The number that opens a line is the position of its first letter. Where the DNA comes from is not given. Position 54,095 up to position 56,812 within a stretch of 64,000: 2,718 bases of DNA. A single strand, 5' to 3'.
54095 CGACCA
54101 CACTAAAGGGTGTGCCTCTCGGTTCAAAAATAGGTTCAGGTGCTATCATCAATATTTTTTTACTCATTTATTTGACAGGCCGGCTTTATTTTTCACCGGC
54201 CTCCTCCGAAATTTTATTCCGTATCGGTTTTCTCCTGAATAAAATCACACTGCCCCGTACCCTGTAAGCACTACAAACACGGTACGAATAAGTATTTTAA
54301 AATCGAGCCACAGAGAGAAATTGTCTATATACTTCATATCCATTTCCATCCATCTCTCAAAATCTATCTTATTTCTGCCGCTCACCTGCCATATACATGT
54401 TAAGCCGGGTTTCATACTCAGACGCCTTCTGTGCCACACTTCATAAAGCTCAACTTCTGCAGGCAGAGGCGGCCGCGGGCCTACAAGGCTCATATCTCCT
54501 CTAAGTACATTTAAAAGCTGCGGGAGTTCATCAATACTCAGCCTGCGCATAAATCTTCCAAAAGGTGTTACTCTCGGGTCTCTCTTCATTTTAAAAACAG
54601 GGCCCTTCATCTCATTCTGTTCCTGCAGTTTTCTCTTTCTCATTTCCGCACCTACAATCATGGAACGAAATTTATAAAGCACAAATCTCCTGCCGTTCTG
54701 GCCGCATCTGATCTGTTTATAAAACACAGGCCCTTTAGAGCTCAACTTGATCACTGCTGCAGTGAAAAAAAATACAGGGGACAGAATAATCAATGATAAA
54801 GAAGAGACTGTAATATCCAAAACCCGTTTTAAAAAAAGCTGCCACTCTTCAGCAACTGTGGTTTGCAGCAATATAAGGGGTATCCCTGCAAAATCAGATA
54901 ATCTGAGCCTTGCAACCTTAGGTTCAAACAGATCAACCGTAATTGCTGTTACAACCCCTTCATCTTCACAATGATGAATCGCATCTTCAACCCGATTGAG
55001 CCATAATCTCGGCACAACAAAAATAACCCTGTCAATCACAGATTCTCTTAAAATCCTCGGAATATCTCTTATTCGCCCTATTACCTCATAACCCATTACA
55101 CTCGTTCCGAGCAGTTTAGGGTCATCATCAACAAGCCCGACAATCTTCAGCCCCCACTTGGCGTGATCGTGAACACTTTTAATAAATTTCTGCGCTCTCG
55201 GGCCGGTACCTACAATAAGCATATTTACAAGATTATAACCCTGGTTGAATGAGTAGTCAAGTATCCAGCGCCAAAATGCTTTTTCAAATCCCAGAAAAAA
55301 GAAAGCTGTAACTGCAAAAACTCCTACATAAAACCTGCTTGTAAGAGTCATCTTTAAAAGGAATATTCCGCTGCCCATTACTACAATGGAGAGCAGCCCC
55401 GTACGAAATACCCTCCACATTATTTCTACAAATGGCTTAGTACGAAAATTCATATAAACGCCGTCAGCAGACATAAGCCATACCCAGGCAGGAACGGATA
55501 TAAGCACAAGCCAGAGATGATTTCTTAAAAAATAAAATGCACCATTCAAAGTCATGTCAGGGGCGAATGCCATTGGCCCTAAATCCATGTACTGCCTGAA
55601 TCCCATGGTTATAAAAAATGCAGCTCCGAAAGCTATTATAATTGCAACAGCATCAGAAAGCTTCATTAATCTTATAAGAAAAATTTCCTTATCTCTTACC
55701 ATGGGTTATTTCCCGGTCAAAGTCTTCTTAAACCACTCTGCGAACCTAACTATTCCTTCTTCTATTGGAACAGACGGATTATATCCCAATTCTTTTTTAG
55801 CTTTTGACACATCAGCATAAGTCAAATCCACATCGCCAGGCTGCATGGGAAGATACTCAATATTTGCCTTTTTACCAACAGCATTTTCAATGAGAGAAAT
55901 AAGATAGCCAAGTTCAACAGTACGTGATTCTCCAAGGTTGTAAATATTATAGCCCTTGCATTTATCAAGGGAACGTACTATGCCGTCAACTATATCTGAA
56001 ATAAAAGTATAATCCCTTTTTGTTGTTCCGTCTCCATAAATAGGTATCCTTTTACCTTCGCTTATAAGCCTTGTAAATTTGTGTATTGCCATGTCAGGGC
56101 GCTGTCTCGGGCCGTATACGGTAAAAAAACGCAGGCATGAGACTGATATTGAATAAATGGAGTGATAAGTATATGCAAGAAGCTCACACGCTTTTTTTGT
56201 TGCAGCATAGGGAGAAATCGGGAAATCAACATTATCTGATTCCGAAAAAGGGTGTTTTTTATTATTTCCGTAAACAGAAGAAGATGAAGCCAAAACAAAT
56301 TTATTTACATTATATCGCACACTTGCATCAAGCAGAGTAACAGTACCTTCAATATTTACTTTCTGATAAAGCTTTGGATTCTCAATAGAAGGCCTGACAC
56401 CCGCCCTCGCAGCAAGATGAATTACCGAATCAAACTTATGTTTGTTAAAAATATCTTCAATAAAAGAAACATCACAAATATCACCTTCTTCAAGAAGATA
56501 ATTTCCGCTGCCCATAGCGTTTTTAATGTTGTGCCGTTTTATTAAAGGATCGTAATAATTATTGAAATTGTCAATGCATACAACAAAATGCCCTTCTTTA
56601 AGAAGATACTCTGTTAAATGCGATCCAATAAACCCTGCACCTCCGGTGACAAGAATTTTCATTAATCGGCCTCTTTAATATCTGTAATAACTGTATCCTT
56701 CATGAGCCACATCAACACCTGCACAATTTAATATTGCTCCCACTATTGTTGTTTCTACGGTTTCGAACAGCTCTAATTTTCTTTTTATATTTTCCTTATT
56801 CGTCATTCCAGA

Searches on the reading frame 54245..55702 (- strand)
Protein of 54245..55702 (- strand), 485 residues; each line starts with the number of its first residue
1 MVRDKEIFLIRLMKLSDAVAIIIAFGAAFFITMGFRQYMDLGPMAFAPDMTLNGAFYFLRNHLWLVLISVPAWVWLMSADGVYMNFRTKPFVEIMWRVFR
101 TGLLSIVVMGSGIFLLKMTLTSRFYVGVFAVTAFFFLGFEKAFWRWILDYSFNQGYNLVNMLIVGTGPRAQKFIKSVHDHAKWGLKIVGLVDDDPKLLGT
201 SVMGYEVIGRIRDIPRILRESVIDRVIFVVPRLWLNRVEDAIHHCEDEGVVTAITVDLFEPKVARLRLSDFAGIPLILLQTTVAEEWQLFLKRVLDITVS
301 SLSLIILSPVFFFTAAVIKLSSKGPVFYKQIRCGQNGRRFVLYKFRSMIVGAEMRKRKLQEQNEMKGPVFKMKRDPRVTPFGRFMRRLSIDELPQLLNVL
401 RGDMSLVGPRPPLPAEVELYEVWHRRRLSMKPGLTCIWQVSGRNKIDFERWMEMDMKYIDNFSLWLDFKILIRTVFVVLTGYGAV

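Call 6: search_protein_families(library=pfam, proteins=[window:54245-55702:-], max_evalue=0.001)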
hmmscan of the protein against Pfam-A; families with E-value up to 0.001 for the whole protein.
window:54245-55702:- (485 aa): 3 families
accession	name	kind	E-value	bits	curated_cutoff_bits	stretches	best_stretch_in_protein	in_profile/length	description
PF02397.22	Bac_transf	-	3.5e-69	232.4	27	1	292-479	1-178/179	Bacterial sugar transferase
PF13727.12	CoA_binding_3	-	2.6e-20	73.6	25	1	79-250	2-169/175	CoA-binding domain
PF02629.25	CoA_binding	-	0.00073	20.7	22.3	0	160-250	5-88/97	CoA binding domain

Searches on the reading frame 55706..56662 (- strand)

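Call 6: search_protein_families(library=pfam, proteins=[window:55706-56662:-], max_evalue=0.001)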
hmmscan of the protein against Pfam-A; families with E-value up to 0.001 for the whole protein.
window:55706-56662:- (318 aa): 8 families
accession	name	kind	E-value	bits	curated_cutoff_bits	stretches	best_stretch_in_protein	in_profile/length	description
PF16363.11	GDP_Man_Dehyd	-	5.5e-69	233.6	27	1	4-304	1-329/332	GDP-mannose 4,6 dehydratase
PF01370.27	Epimerase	-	3.5e-60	203.8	20.9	1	3-244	1-240/240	NAD dependent epimerase/dehydratase family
PF01073.25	3Beta_HSD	-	1.1e-21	77.6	22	1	4-229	1-226/280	3-beta hydroxysteroid dehydrogenase/isomerase family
PF02719.21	Polysacc_synt_2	-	5.1e-17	62.4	20.2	1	3-255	1-240/293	Polysaccharide biosynthesis protein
PF04321.23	RmlD_sub_bind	-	3.4e-16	59.6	27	1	1-213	1-180/287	RmlD substrate binding domain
PF07993.18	NAD_binding_4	-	2e-07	30.9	20.1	0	76-184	88-209/258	Male sterility protein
PF13460.12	NAD_binding_10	-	2.7e-05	24.6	27.2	1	7-160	1-128/184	NAD(P)H-binding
PF00106.31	adh_short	-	0.00039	20.4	26.6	0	3-117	3-122/195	short chain dehydrogenase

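Call 64: search_protein_families(library=ncbifam, proteins=[window:55706-56662:-], max_evalue=1e-10)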
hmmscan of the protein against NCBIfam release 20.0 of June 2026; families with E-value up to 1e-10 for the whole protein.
window:55706-56662:- (318 aa): 20 families
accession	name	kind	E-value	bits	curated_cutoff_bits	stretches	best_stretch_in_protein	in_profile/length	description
TIGR01181.1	dTDP_gluc_dehyt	equivalog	1.2e-58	198.7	365.1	1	2-313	1-313/321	dTDP-glucose 4,6-dehydratase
TIGR01179.1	galE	equivalog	3.7e-57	193.6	262.3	1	2-313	1-327/332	UDP-glucose 4-epimerase GalE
TIGR04180.1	EDH_00030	hypoth_equivalog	1.7e-45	155.4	475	1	3-297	1-295/297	NAD-dependent 4,6-dehydratase LegB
NF007956.0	PRK10675.1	subfamily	2.9e-45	154.9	394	1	1-304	1-322/338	UDP-glucose 4-epimerase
NF007490.0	PRK10084.1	subfamily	2e-36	125.7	649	1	1-312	1-335/361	dTDP-glucose 4,6-dehydratase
NF011728.1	PRK15181.1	equivalog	4.9e-36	124.4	760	1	3-311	18-337/348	Vi polysaccharide biosynthesis UDP-N-acetylglucosaminuronic acid C-4 epimerase TviC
TIGR02197.1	heptose_epim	equivalog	1.2e-35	123.2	274.6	1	3-313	1-315/316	ADP-glyceromanno-heptose 6-epimerase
NF007582.0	PRK10217.1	equivalog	6.2e-33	114.3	698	1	2-311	3-331/355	dTDP-glucose 4,6-dehydratase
TIGR02622.1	CDP_4_6_dhtase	equivalog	4.1e-25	88.7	278.45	1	2-170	6-172/352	CDP-glucose 4,6-dehydratase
NF042422.1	oxyalk_red_OleD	equivalog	8.1e-23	81.3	580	1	1-234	1-217/329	2-alkyl-3-oxoalkanoate reductase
TIGR01472.1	gmd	equivalog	2.4e-22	79.6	415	1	3-229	3-236/342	GDP-mannose 4,6-dehydratase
NF043036.1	ErythonDh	equivalog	1.7e-19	70.2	325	1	1-197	1-194/321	D-erythronate dehydrogenase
NF047922.1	GDPFucSynFcl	equivalog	1.6e-18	67.2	500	1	61-313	38-303/308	GDP-L-fucose synthase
TIGR03466.1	HpnA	hypoth_equivalog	8.9e-17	60.9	367.65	1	1-272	1-256/327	hopanoid-associated sugar epimerase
NF008872.0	PRK11908.1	equivalog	6.6e-15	55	294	1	1-247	2-255/349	bifunctional UDP-4-keto-pentose/UDP-xylose synthase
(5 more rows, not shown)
